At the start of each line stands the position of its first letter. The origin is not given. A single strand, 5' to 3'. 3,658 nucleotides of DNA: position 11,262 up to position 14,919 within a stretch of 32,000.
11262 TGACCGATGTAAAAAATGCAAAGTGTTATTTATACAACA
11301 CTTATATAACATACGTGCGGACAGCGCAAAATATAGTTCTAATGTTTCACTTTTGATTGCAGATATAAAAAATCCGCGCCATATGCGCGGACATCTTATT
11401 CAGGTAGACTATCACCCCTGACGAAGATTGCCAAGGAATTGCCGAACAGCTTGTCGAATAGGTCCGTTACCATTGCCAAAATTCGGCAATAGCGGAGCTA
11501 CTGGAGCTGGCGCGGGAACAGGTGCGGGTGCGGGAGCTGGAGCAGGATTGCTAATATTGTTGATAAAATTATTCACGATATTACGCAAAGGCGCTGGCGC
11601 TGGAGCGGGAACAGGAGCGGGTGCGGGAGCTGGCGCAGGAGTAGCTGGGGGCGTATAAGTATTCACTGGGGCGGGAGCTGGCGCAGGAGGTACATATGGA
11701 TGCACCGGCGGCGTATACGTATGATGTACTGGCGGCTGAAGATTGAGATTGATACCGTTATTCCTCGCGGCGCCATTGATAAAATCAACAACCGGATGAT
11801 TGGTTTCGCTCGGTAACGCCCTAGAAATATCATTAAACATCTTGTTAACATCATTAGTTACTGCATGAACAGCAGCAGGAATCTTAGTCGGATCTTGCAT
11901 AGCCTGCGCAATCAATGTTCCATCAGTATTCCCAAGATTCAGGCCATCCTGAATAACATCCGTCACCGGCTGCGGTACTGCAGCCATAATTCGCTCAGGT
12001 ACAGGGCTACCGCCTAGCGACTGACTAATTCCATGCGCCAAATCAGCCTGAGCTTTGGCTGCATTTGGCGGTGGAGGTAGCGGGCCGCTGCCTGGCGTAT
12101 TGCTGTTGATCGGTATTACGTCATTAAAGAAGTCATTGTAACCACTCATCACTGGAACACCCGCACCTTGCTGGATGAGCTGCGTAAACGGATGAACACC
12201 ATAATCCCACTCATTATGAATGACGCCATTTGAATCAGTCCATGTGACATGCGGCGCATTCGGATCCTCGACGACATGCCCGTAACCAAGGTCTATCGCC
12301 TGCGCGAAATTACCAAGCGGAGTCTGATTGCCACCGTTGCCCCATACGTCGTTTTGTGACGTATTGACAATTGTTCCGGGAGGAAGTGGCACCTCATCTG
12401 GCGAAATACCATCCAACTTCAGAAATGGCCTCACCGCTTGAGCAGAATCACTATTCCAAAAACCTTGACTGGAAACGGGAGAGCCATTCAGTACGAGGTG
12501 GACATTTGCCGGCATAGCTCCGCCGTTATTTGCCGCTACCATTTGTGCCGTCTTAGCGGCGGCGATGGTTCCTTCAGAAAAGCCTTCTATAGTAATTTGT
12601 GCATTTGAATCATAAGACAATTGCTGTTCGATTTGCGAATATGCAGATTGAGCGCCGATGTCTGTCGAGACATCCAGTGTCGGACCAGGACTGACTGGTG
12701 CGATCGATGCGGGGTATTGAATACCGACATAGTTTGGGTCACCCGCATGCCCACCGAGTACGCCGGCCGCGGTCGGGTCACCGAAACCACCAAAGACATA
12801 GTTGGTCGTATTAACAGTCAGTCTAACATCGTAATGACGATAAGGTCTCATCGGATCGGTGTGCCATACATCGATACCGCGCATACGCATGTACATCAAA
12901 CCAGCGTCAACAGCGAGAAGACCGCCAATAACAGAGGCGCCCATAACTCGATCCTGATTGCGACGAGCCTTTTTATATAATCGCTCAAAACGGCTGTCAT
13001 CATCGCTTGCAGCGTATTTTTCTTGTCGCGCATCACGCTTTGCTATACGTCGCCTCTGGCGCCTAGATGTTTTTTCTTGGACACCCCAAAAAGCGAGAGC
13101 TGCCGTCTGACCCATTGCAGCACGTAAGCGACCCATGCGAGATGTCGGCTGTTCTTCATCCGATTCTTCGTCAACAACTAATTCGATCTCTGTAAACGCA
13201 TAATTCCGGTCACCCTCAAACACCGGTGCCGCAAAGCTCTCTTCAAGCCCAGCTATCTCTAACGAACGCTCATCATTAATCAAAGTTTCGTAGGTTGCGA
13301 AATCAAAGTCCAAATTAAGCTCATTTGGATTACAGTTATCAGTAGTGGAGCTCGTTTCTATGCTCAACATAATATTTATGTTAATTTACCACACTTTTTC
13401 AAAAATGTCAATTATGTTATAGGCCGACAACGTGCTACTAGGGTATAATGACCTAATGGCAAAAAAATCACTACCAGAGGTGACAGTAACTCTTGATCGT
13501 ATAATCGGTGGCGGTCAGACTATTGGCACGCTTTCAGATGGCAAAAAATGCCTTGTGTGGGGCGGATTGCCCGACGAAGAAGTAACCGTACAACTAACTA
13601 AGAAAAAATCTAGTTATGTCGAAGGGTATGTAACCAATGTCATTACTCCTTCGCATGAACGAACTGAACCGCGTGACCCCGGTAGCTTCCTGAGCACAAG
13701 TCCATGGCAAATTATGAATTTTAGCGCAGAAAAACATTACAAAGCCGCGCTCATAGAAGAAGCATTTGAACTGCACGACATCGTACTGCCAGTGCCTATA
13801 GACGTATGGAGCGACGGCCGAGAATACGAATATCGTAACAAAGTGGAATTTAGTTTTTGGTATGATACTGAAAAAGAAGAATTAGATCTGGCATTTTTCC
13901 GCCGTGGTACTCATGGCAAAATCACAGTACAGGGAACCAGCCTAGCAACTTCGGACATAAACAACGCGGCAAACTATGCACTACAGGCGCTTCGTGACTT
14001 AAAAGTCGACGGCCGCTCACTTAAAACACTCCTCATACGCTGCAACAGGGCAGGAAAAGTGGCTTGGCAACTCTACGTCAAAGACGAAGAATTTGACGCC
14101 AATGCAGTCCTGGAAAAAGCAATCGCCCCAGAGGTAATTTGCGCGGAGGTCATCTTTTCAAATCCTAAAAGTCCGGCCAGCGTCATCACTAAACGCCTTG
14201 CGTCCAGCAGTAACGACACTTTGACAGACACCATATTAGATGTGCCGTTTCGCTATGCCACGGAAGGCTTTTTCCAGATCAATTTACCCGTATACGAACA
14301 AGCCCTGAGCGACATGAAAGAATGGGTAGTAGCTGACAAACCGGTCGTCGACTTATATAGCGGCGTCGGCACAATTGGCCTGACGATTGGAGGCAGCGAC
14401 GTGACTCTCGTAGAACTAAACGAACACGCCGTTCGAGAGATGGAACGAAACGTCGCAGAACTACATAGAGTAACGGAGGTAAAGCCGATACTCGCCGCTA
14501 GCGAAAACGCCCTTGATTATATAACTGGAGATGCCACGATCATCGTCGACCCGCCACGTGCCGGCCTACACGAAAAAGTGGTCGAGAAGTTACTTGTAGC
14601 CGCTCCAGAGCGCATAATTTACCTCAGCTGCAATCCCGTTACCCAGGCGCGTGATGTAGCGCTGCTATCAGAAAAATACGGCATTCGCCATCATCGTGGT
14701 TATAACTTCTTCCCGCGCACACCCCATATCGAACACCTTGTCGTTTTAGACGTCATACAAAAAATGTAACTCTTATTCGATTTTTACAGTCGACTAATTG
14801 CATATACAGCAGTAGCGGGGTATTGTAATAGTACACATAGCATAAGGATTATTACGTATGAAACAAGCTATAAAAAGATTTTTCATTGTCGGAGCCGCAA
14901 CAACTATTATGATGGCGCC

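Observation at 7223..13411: Tandem array of four highly diverged secreted GxSxG hydrolase-like paralogs, each its own transcription unit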

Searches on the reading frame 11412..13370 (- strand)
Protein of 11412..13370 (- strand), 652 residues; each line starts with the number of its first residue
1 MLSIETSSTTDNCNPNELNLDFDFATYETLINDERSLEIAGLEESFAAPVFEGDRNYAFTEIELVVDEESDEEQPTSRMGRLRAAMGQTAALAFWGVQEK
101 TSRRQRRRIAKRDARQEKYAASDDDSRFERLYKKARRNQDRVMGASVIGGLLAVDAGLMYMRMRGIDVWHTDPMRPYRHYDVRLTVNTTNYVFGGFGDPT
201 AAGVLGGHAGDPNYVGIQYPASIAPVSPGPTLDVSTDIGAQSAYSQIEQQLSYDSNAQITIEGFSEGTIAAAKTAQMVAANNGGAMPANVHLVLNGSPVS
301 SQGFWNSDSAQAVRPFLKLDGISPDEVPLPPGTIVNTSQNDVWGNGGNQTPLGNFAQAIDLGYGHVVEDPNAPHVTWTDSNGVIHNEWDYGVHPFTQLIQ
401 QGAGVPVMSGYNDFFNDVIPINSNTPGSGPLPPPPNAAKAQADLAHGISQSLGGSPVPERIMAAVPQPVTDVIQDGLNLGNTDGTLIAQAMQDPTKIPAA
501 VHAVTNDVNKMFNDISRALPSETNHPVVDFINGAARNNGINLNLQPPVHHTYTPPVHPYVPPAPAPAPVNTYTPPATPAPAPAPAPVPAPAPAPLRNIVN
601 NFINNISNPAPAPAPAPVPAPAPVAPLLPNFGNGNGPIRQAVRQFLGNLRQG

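Call 3: search_protein_families(library=pfam, proteins=[window:11412-13370:-], max_evalue=1)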
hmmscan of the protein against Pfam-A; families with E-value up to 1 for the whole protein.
window:11412-13370:- (652 aa): 1 family
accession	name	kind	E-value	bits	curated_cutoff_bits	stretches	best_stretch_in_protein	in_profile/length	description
PF01083.28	Cutinase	-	0.045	14.1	25.9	1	215-286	42-108/173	Cutinase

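Call 4: search_protein_families(library=ncbifam, proteins=[window:11412-13370:-], max_evalue=1)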
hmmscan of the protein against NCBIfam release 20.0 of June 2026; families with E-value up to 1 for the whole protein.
window:11412-13370:- (652 aa): 1 family
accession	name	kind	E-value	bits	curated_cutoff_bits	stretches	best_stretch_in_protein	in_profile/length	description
NF038339.3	FAAL_FadD32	equivalog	0.063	11.4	975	1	58-128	392-461/625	long-chain-fatty-acid--AMP ligase FadD32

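Call 48: search_protein_families(library=phrogs, proteins=[window:11412-13370:-], max_evalue=0.01)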
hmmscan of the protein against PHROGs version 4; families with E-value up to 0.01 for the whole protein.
window:11412-13370:- (652 aa): 0 families

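Call 71: predict_structure(alignment_id=A7)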
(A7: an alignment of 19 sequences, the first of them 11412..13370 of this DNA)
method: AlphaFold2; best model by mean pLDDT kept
length: 652 residues; sequences in the alignment: 19
mean_pLDDT: 62.9   pTM: 0.54
mean pLDDT of the five models: 62.9, 61.4, 58.2, 57.9, 55.5
residues with pLDDT >= 90: 115; 70-90: 191; 50-70: 92; < 50: 254
segments of 3 or more residues with pLDDT < 50: 1-105, 138-186, 206-209, 547-561, 569-579, 581-583, 588-613, 618-639, 644-652
pLDDT, mean of each block of 10 residues (from residue 1): 27 31 33 32 28 27 29 41 39 35 52 71 63 54 31 37 31 32 51 89 57 85 83 95 96 92 94 96 93 94 87 81 84 93 89 82 80 86 91 80 72 87 73 84 85 79 79 78 66 74 73 65 60 66 49 42 50 41 48 43 43 45 33 41 44 37
secondary structure, 60 per line:
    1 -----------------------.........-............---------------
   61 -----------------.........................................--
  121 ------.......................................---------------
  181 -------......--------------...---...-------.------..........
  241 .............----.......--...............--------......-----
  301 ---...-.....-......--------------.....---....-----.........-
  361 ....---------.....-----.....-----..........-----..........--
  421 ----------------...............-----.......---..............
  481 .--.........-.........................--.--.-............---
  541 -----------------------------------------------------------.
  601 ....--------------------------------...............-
elements in order (helices of 4 or more, strands of 3 or more residues): H24-32 H34-45 H78-118 H127-165 E188-193 E214-216 H232-253 E258-264 H267-281 E290-295 H308-312 H314-319 E334-338 H342-345 H351-359 H361-364 E374-378 E384-388 H394-403 H409-418 H437-451 H457-463 H467-481 H484-492 H494-518 H526-537 H600-604 H637-651

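Call 77: fold_search(model_id=the predicted structure, library=pdb)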
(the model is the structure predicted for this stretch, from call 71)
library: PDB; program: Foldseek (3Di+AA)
matches with E <= 10: 1009; with E <= 0.001: 1
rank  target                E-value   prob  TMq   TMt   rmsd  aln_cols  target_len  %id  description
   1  3hc7                  7.7e-04  1.00  0.15  0.37   4.7       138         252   22  Crystal structure of lysin B from Mycobacteriophage D29 (released 2009-07-21)
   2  3aja_A                1.4e-03  1.00  0.18  0.41   4.5       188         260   13  Crystal Structure of MSMEG_6394 (released 2010-08-11)
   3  5w95_A                1.5e-03  1.00  0.22  0.49   5.3       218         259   14  Mtb Rv3802c with PEG bound (released 2017-12-27)
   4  3aja_B                1.9e-03  1.00  0.18  0.40   4.6       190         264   13  Crystal Structure of MSMEG_6394 (released 2010-08-11)
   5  5w95_B                2.0e-03  1.00  0.20  0.46   4.8       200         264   15  Mtb Rv3802c with PEG bound (released 2017-12-27)
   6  3qmv_C                2.2e-03  1.00  0.14  0.31  13.6       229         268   17  RedJ-Thioesterase from the Prodiginine biosynthetic pathway in Streptomyces coelicolor (released 2011-05-04)
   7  2czq_A                6.3e-03  1.00  0.14  0.41   5.3       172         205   15  A novel cutinase-like protein from Cryptococcus sp. (released 2006-07-14)
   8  3qmv_D                6.3e-03  0.99  0.15  0.32  13.4       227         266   16  RedJ-Thioesterase from the Prodiginine biosynthetic pathway in Streptomyces coelicolor (released 2011-05-04)
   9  3qmw_C                9.4e-03  0.99  0.16  0.36   9.0       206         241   19  RedJ with PEG molecule bound in the active site (released 2011-05-04)
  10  4pse_B                1.1e-02  1.00  0.14  0.38  15.0       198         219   17  Trichoderma reesei cutinase in complex with a C11Y4 phosphonate inhibitor (released 2014-09-17)
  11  3qmv_A                1.2e-02  0.99  0.15  0.33   7.2       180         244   20  RedJ-Thioesterase from the Prodiginine biosynthetic pathway in Streptomyces coelicolor (released 2011-05-04)
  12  8jct                  1.3e-02  1.00  0.16  0.47   7.8       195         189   15  Crystal structure of fungal cutinase from Aspergillus fumigatiaffinis (released 2024-05-15)
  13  3qmw_B                1.3e-02  0.99  0.15  0.34   7.5       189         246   20  RedJ with PEG molecule bound in the active site (released 2011-05-04)
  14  3qmw_D                1.4e-02  0.98  0.15  0.34   9.3       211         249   16  RedJ with PEG molecule bound in the active site (released 2011-05-04)
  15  7cc4_A                1.6e-02  1.00  0.14  0.43   8.5       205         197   15  A biodegradable plastic-degrading cutinase-like enzyme from the phyllosphere yeast Pseudozyma antarctica (released 2020-07-15)
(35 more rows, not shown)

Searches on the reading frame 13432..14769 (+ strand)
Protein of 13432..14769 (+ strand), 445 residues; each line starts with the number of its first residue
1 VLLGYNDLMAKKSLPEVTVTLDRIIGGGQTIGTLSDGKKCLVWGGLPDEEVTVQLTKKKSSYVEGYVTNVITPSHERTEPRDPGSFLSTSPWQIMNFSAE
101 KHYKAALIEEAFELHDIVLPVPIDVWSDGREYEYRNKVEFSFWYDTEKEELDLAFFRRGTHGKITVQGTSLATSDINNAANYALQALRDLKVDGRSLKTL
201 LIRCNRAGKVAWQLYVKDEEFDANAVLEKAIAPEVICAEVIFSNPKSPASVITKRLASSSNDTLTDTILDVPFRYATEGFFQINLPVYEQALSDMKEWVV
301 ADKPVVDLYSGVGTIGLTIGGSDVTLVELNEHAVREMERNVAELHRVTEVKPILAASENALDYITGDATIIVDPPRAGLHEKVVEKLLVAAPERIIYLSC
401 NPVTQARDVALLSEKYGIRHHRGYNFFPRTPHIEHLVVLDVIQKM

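Call 39: search_protein_families(library=pfam, proteins=[window:13432-14769:+], max_evalue=0.001)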
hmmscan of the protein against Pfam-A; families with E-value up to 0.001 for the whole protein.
window:13432-14769:+ (445 aa): 2 families
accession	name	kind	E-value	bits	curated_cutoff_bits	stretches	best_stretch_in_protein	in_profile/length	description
PF05958.17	tRNA_U5-meth_tr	-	8e-18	65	23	1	130-439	31-354/357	tRNA (Uracil-5-)-methyltransferase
PF03602.21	Cons_hypoth95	-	1.2e-05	25.4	24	1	297-388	37-137/182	Conserved hypothetical protein 95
